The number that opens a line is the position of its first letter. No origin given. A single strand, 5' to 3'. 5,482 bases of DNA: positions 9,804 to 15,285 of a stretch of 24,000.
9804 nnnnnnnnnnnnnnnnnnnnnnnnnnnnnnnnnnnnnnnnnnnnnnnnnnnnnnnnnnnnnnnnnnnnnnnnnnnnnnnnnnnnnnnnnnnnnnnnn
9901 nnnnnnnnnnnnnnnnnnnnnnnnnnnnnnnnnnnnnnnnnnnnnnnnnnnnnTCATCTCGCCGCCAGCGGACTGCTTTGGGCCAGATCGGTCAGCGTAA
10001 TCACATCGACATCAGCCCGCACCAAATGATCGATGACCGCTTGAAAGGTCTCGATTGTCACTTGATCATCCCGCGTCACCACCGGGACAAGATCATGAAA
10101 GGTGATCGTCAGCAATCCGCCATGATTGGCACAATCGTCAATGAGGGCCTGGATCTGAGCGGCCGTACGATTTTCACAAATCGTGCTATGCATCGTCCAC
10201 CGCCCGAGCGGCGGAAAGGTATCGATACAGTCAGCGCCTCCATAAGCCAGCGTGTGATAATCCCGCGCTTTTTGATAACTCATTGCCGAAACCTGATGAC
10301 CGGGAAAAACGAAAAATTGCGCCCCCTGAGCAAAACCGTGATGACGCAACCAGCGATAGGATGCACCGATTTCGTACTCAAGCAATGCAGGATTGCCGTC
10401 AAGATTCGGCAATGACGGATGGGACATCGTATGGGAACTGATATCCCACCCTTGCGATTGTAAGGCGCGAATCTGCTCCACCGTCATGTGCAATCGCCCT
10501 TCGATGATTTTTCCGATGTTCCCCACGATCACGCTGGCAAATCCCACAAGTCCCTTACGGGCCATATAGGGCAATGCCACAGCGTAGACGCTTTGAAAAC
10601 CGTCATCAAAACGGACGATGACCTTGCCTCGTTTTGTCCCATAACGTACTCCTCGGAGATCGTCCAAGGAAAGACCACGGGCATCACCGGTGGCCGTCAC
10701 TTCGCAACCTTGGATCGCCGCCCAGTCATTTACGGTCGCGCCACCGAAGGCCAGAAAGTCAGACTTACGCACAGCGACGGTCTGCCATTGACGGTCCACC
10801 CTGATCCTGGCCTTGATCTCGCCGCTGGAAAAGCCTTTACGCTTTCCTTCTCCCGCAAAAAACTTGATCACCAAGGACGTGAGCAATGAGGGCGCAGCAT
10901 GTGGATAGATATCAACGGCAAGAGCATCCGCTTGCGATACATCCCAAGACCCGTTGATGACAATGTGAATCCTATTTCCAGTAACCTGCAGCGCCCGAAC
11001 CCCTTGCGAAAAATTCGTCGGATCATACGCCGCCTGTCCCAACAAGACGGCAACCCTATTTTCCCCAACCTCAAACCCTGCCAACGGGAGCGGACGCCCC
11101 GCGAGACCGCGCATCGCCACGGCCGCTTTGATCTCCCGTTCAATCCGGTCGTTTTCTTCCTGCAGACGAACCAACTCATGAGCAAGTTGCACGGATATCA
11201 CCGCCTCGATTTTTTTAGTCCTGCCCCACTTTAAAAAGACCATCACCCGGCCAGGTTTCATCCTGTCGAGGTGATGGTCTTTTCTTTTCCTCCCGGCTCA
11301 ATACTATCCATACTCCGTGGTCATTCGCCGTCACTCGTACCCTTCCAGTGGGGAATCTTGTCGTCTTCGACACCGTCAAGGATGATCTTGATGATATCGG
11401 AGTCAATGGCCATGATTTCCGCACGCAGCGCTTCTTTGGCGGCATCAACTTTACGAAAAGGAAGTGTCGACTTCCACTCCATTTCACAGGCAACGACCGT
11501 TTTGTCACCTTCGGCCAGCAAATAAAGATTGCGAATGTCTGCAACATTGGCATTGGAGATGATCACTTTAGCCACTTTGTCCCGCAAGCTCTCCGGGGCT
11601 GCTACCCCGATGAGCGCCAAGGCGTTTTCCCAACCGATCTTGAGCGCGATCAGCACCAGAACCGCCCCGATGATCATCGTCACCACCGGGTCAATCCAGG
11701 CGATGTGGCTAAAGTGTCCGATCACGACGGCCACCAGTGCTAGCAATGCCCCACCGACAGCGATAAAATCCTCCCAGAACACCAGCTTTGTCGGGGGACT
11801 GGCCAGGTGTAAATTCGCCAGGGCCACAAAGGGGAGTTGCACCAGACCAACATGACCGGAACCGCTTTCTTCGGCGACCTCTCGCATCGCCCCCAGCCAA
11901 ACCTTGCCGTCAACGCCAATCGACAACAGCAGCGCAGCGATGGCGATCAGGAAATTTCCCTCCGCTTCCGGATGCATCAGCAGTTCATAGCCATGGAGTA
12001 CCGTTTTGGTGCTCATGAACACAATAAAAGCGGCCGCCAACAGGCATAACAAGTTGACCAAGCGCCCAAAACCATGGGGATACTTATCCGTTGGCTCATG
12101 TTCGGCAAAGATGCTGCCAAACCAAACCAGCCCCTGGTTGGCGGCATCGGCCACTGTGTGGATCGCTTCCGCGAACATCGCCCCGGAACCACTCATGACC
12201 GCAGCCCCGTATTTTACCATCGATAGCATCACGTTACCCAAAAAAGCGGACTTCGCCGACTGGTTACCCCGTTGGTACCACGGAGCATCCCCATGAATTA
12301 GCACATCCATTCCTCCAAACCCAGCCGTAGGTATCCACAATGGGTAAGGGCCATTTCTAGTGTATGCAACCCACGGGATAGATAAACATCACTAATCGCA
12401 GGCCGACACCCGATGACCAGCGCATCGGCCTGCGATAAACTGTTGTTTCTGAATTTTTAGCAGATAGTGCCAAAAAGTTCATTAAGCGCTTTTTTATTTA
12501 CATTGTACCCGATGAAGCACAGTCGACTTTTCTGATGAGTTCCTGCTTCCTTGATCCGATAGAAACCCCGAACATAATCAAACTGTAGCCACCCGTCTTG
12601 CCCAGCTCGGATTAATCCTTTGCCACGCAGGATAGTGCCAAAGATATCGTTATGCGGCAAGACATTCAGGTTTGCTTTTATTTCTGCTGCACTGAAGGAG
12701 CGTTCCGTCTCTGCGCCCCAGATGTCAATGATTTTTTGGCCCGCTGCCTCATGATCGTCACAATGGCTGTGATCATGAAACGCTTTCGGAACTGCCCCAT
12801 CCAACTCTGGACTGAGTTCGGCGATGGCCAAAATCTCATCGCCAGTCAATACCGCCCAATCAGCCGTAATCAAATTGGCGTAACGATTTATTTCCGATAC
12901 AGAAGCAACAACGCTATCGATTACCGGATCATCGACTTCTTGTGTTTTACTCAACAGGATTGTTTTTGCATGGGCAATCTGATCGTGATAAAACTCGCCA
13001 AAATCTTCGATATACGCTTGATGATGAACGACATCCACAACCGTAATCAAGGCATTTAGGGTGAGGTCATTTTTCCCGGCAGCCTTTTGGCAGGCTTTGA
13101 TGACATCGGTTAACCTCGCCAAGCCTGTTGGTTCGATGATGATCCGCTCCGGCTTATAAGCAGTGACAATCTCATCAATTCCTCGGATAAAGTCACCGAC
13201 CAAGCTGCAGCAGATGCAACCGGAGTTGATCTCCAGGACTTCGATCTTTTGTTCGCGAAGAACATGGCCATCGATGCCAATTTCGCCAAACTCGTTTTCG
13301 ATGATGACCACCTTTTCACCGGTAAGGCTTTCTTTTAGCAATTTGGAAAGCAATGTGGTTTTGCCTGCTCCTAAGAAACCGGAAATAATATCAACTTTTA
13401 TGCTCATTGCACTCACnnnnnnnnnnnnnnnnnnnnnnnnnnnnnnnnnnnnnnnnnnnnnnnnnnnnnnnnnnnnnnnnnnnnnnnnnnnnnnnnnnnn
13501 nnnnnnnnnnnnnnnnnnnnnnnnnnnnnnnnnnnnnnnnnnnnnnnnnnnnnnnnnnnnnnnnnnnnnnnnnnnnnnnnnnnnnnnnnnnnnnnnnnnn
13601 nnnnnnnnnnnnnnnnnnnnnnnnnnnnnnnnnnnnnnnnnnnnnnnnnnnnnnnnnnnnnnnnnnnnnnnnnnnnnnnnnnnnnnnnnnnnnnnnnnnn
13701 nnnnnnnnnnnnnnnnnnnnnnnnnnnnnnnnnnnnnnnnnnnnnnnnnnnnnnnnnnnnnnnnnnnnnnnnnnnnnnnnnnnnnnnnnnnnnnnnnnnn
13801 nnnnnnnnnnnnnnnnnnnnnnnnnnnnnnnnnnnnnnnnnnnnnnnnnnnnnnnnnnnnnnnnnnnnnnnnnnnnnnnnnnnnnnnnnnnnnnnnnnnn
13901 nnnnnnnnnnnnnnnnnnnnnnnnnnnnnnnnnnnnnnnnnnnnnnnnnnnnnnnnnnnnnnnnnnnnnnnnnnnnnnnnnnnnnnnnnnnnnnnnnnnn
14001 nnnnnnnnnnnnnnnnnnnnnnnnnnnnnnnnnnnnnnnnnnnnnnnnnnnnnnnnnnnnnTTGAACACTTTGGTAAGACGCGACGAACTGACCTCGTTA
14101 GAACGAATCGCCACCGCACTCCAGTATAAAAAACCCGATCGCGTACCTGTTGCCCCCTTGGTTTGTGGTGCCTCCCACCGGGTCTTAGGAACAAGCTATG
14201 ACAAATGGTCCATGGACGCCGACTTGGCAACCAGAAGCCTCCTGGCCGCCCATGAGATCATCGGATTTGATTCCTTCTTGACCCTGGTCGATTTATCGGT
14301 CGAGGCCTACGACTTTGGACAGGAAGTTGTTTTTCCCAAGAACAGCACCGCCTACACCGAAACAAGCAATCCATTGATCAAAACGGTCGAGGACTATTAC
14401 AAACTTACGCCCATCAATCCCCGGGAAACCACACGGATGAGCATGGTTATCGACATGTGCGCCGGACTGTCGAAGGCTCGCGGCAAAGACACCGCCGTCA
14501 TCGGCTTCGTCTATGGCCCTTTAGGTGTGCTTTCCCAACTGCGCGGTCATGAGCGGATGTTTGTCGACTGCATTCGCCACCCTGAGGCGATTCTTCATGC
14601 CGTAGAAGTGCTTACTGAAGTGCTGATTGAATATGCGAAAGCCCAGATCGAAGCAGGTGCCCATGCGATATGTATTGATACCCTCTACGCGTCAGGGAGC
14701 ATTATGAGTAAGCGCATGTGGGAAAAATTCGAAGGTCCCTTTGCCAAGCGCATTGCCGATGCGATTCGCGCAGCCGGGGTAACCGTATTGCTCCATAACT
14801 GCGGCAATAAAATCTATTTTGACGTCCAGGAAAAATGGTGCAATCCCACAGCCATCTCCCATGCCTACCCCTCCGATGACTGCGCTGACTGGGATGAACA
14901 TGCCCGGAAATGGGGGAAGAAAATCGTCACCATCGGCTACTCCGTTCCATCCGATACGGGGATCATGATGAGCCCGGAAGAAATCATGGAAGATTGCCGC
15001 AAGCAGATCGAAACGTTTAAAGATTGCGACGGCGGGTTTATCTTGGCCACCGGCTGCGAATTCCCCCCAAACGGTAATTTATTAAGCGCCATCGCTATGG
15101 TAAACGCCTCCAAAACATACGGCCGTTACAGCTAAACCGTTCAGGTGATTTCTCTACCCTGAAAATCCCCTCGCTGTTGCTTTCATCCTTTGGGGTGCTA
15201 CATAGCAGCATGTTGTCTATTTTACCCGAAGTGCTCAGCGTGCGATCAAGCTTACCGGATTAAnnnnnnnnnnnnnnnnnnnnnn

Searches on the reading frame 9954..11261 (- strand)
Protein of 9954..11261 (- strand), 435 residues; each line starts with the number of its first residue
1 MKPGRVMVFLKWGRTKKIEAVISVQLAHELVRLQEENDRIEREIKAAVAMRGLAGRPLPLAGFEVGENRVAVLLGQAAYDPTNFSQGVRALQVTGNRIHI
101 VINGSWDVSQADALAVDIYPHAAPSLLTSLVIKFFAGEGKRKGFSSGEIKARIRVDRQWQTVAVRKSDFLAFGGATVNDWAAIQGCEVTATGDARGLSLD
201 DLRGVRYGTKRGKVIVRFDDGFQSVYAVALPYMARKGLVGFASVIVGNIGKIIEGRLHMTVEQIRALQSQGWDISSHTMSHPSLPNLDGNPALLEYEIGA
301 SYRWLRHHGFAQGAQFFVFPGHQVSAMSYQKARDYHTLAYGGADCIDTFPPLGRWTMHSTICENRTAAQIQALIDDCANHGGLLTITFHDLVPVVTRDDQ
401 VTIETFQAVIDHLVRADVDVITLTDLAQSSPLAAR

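Call 11: search_protein_families(library=pfam, proteins=[window:9954-11261:-])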
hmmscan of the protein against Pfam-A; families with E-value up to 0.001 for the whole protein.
window:9954-11261:- (435 aa): 2 families
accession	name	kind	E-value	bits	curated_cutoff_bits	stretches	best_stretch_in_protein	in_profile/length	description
PF01522.26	Polysacc_deac_1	-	1.3e-09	38.5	23.1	1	209-334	4-118/124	Polysaccharide deacetylase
PF10096.14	DUF2334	-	0.00028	21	26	1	243-391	35-189/203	Uncharacterized protein conserved in bacteria (DUF2334)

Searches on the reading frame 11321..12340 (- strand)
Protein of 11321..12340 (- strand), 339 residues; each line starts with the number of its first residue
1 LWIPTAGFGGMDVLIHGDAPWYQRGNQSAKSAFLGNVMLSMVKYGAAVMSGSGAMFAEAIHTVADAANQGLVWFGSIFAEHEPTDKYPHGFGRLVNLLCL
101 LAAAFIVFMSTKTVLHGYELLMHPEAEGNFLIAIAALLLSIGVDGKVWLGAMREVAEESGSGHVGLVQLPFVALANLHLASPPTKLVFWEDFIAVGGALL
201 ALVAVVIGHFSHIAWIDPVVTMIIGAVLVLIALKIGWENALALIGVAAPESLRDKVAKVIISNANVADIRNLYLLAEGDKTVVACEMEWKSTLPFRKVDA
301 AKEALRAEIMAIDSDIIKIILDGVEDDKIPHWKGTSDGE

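Call 11: search_protein_families(library=pfam, proteins=[window:11321-12340:-])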
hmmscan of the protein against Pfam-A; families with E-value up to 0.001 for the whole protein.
window:11321-12340:- (339 aa): 1 family
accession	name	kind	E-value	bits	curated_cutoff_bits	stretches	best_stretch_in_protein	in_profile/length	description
PF01545.26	Cation_efflux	-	1.1e-30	107.4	26.6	1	32-243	4-197/198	Cation efflux family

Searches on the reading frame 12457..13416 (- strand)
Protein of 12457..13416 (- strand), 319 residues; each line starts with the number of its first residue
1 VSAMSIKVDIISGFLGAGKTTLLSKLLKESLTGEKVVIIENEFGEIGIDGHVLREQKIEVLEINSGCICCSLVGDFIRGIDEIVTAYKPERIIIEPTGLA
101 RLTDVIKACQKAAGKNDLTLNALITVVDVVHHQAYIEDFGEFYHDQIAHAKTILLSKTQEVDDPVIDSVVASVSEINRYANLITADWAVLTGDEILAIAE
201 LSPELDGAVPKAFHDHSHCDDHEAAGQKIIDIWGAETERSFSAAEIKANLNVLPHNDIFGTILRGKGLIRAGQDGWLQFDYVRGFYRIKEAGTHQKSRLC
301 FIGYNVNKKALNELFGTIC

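Call 11: search_protein_families(library=pfam, proteins=[window:12457-13416:-])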
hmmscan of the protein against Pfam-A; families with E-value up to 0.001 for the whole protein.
window:12457-13416:- (319 aa): 2 families
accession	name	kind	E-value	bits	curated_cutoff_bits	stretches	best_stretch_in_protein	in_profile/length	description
PF02492.25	cobW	-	1.4e-42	145.7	20.7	1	8-182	2-178/180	CobW/HypB/UreG, nucleotide-binding domain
PF07683.19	CobW_C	-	1.6e-08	34.7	22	1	236-316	7-91/94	Cobalamin synthesis protein cobW C-terminal domain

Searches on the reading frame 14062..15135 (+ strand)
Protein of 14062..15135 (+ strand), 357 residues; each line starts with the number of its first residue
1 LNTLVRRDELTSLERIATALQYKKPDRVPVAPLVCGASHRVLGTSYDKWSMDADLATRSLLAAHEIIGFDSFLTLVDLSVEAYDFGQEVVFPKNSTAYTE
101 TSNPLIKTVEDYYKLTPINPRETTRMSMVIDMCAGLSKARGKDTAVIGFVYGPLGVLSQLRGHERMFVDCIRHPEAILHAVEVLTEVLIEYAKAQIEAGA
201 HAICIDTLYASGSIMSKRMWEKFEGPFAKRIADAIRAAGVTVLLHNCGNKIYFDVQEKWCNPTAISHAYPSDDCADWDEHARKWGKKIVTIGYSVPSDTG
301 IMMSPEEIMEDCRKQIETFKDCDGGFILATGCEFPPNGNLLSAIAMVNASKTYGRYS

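Call 10: find_encoding_contigs(protein=window:14062-15135:+, flank=10000, max_places=10)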
Protein window:14062-15135:+ (357 aa): no gene with exactly this product is on record in the collection.

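Call 11: search_protein_families(library=pfam, proteins=[window:14062-15135:+])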
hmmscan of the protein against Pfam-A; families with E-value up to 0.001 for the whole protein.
window:14062-15135:+ (357 aa): 1 family
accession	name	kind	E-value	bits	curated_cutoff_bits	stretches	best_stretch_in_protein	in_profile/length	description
PF01208.23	URO-D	-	6.8e-55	186.9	23.9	1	12-353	2-346/346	Uroporphyrinogen decarboxylase (URO-D)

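Call 12: find_homologous_proteins(query=window:14062-15135:+, max_evalue=1e-30)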
Query window:14062-15135:+ (357 aa): 882 proteins with E <= 1e-30 among 5458 candidates; the best 120 are listed.
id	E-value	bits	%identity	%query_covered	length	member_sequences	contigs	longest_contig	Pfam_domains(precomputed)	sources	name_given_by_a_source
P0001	3.0e-216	735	88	99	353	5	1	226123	PF01208.24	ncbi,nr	ncbi:uroporphyrinogen decarboxylase family protein [Heliobacterium mobile]|nr:uroporphyrinogen decar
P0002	7.3e-179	613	73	98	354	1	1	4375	PF01208.24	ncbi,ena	-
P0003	1.9e-174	598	70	98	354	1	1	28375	PF01208.24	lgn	-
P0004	2.0e-173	595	74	95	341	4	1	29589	PF01208.24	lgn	-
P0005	5.8e-170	583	68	98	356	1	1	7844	PF01208.24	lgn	-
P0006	1.2e-167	576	67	98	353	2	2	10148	PF01208.24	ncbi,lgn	-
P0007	1.8e-166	572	68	98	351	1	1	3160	PF01208.24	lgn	-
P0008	5.3e-166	570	71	95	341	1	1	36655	PF01208.24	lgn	-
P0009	3.6e-165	568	67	98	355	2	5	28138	PF01208.24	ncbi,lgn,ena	-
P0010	6.2e-165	567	67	99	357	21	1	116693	PF01208.24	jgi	jgi:uroporphyrinogen decarboxylase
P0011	8.2e-165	566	67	99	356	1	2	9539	PF01208.24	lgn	-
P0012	2.5e-162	558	65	100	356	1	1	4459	PF01208.24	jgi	jgi:uroporphyrinogen decarboxylase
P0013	2.0e-161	555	65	98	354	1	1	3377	PF01208.24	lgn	-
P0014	2.0e-161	555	65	98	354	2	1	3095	PF01208.24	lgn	-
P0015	5.1e-161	554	64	100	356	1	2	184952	PF01208.24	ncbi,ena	-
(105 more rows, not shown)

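Call 14: find_related_loci(query=A1, collection=genome_contigs, flank=5000)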
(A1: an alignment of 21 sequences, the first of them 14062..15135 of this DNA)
Query A1 (357 aa) in genome_contigs; peptide patterns used: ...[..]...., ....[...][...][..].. (x = any residue, [..] = any of these).
304 stretches matched a pattern; 283 encode a relative of the query (tblastn E <= 1e-3); the best 80 are kept; 80 distinct loci.
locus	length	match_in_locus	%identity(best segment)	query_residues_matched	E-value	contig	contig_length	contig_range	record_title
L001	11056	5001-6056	88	5-356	0e+0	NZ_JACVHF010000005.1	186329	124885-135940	Heliobacterium chlorum strain DSM 3682 NODE_5_length_186329_cov_12.4765, whole genome shotgun sequence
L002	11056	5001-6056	88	5-356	0e+0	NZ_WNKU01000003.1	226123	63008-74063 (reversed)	Heliobacterium mobile strain DSM 6151 NODE_3_length_226123_cov_42.7992, whole genome shotgun sequence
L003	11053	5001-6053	74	7-356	0e+0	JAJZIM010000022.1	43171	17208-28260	MAG: Bacillota bacterium isolate LSA3.bin48 NODE_1188_length_43171_cov_3.811309, whole genome shotgun sequence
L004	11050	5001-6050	67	7-356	2e-171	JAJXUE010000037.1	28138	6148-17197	MAG: Bacillota bacterium isolate BP4.bin80 NODE_1668_length_28138_cov_1.968655, whole genome shotgun sequence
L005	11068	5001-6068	63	1-356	7e-166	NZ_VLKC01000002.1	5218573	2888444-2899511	Sporomusa sp. KB1 SalpaDRAFT_Scaffold1.2, whole genome shotgun sequence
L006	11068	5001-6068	63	1-356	2e-165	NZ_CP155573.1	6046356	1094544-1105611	Sporomusa silvacetica DSM 10669 chromosome, complete genome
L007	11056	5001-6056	65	6-357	3e-164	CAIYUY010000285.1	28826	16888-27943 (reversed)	MAG: uncultured Desulfuromonadales bacterium isolate F14_bin-0369 genome assembly, contig: bin-0369:285/369, whole genom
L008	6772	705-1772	63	1-356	2e-163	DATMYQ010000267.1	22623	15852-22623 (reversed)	MAG TPA_asm: Patescibacteria group bacterium isolate SMAG_U13152 k141_67037, whole genome shotgun sequence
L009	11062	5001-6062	62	1-354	1e-162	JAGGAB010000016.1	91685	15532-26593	MAG: Bacillota bacterium isolate CTSoil_079 scaffold_73, whole genome shotgun sequence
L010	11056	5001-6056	64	6-357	2e-162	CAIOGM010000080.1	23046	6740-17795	MAG: uncultured Geobacter sp. isolate A14_bin-2059 genome assembly, contig: bin-2059:080/179, whole genome shotgun seque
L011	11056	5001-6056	64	6-357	2e-162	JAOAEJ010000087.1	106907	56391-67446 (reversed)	MAG: Clostridia bacterium isolate SKW257 k141_1750773, whole genome shotgun sequence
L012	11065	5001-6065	63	1-355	6e-162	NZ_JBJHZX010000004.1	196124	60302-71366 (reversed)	Candidatus Clostridium eludens strain WILCCON 0269 NODE_4_length_196124_cov_148.883074, whole genome shotgun sequence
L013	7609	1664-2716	63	6-356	1e-160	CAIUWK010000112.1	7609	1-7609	MAG: uncultured Geobacter sp. isolate E14_bin-1665 genome assembly, contig: bin-1665:112/113, whole genome shotgun seque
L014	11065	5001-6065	62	1-355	3e-160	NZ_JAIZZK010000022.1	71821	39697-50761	Clostridium algoriphilum strain DSM 16153 contig00022, whole genome shotgun sequence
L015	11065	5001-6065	61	1-355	1e-158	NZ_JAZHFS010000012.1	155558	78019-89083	Clostridium frigoriphilum strain 14F 12, whole genome shotgun sequence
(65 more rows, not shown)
